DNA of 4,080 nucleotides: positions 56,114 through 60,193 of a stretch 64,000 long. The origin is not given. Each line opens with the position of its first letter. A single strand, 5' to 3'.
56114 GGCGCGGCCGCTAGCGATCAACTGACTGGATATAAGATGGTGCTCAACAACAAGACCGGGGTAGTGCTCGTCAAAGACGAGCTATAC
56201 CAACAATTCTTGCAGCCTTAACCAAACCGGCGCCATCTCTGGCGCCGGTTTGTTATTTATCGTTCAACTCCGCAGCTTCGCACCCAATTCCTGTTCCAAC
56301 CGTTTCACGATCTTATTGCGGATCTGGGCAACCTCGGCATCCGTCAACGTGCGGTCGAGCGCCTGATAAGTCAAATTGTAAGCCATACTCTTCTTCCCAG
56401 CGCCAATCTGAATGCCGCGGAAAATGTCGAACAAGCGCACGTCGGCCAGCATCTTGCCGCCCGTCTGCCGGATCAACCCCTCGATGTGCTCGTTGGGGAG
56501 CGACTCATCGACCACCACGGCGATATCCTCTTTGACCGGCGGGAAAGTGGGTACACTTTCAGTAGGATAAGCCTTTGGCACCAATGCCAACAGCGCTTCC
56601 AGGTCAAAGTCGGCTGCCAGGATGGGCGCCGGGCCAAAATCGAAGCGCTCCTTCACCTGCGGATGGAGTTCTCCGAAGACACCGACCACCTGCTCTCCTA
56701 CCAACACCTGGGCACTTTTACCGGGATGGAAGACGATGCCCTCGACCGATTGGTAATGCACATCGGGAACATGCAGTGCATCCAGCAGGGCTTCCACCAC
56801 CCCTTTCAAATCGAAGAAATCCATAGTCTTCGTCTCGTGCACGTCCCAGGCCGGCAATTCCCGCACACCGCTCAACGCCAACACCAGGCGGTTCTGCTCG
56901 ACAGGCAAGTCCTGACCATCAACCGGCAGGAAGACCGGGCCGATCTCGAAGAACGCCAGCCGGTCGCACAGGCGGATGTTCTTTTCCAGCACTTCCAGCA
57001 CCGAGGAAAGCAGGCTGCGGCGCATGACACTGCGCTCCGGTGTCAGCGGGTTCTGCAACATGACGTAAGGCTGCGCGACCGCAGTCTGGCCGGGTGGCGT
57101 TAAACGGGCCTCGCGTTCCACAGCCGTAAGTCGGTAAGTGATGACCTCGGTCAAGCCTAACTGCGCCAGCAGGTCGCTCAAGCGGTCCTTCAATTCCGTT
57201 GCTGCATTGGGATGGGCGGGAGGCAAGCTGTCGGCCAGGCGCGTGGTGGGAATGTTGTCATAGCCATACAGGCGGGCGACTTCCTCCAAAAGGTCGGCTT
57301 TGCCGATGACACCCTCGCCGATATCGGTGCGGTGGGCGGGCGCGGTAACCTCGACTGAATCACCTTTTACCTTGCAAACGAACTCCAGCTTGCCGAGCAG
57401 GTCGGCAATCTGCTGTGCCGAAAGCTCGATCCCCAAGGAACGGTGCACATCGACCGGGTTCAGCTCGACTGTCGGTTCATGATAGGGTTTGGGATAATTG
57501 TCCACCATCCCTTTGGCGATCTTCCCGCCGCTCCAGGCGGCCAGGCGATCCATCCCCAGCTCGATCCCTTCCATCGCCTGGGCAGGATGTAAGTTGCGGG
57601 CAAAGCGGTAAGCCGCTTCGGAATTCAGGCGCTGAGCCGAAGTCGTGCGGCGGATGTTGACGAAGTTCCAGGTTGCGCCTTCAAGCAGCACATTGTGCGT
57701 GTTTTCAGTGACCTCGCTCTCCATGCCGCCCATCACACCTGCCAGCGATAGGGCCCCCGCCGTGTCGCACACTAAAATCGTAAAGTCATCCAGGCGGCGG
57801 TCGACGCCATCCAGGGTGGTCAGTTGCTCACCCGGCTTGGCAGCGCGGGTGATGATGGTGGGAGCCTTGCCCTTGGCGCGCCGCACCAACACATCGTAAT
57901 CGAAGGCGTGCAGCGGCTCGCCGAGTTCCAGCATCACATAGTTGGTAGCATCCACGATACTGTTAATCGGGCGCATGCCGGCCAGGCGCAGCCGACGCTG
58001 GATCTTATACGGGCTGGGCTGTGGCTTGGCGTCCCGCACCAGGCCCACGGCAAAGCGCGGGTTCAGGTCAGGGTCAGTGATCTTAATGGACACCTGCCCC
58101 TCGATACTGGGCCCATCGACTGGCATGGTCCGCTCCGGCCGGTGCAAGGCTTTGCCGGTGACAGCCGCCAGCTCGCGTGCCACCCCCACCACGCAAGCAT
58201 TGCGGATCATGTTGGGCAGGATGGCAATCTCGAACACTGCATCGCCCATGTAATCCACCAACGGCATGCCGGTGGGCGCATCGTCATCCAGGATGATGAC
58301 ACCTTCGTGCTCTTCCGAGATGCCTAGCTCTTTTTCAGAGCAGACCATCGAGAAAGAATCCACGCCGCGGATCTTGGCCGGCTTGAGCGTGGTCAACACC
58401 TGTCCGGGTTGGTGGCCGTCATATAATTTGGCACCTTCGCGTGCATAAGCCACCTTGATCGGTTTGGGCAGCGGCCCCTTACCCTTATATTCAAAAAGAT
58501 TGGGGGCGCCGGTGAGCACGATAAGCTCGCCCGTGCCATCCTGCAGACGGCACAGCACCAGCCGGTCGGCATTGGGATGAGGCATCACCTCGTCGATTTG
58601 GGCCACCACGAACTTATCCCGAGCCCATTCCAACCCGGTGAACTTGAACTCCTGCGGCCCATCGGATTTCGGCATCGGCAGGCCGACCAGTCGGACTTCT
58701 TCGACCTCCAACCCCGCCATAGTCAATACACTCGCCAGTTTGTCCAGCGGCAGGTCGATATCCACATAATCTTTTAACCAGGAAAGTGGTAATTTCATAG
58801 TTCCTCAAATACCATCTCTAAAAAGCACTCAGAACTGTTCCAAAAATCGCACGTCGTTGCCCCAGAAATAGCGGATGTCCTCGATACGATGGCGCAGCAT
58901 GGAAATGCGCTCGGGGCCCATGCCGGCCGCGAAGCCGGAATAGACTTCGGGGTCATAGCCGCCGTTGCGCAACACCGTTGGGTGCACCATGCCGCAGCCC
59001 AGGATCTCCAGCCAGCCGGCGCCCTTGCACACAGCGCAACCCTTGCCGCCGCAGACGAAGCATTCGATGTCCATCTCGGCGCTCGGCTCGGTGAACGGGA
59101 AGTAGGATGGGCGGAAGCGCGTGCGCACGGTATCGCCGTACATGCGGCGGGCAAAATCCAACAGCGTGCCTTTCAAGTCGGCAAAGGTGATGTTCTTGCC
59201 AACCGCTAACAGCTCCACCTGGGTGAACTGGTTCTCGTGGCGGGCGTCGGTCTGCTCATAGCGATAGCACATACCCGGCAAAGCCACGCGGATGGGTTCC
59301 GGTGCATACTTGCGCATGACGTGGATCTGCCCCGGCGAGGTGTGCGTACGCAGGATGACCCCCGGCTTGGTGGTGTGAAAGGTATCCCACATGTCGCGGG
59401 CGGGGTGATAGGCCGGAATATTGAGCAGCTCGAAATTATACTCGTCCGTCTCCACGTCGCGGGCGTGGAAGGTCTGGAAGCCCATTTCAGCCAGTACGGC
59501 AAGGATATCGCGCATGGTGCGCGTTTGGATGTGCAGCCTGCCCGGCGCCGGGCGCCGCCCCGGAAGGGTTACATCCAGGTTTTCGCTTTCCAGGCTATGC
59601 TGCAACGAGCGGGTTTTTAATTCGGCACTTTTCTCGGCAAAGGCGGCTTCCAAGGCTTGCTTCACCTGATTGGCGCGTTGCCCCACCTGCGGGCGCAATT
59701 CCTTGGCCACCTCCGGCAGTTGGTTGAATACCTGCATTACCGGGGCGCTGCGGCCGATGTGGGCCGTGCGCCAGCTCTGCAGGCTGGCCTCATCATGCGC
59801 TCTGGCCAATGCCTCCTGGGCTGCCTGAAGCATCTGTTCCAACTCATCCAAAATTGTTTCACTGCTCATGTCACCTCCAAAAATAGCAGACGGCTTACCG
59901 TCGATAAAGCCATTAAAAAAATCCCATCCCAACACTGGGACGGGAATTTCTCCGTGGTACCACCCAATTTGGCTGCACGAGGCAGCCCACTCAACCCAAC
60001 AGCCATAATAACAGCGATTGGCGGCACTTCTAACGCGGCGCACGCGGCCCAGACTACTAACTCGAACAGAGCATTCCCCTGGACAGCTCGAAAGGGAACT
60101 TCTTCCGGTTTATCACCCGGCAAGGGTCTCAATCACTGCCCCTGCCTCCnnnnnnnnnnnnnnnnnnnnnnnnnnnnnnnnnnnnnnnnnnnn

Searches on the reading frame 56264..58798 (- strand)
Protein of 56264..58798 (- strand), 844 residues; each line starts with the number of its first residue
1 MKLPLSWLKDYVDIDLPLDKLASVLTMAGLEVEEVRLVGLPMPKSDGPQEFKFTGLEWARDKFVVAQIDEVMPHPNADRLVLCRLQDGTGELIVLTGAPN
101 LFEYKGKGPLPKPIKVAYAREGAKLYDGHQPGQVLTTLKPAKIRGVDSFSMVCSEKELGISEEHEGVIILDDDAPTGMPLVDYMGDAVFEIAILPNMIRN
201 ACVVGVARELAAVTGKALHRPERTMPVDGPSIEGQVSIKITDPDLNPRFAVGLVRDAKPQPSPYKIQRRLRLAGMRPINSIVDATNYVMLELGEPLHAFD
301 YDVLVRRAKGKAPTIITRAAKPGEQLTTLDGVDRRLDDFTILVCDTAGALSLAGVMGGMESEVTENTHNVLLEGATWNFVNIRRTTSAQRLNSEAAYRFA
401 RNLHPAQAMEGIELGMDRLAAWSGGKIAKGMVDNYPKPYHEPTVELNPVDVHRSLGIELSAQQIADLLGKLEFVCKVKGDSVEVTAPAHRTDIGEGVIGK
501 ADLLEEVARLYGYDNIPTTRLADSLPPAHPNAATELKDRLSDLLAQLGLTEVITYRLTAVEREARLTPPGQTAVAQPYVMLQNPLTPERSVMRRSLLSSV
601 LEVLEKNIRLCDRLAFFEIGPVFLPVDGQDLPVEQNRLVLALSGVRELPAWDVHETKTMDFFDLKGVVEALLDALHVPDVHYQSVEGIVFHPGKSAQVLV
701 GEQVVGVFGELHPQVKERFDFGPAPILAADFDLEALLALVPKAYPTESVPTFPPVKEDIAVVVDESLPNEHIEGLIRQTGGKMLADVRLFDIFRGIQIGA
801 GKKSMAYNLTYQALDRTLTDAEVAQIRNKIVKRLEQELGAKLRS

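Call 89: search_protein_families(library=pfam, proteins=[window:56264-58798:-], max_evalue=0.000001)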
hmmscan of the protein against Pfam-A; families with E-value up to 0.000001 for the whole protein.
window:56264-58798:- (844 aa): 5 families
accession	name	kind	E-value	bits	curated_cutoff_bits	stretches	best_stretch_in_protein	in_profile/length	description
PF17759.6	tRNA_synthFbeta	-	3.5e-52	177.4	22.4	1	516-733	1-214/214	Phenylalanyl tRNA synthetase beta chain CLM domain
PF03483.22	B3_4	-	2.3e-50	171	29.3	1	246-413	2-163/174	B3/4 domain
PF03147.19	FDX-ACB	-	4.2e-29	101.3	31.1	1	750-843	1-94/94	Ferredoxin-fold anticodon binding domain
PF03484.21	B5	-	6e-18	65.2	28.6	1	444-513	1-67/67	tRNA synthetase B5 domain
PF01588.26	tRNA_bind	-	1.2e-12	48.2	27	0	133-178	52-95/96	Putative tRNA binding domain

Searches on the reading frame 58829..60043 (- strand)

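Call 89: search_protein_families(library=pfam, proteins=[window:58829-60043:-], max_evalue=0.000001)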
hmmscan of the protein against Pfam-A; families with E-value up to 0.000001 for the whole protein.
window:58829-60043:- (404 aa): 2 families
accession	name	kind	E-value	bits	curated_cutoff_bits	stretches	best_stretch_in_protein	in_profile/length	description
PF01409.25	tRNA-synt_2d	-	1e-89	300.7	19.8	1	156-404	2-246/246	tRNA synthetases class II core domain (F)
PF02912.23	Phe_tRNA-synt_N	-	1.5e-16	60.6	22.3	1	84-150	2-68/69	Aminoacyl tRNA synthetase class II, N-terminal domain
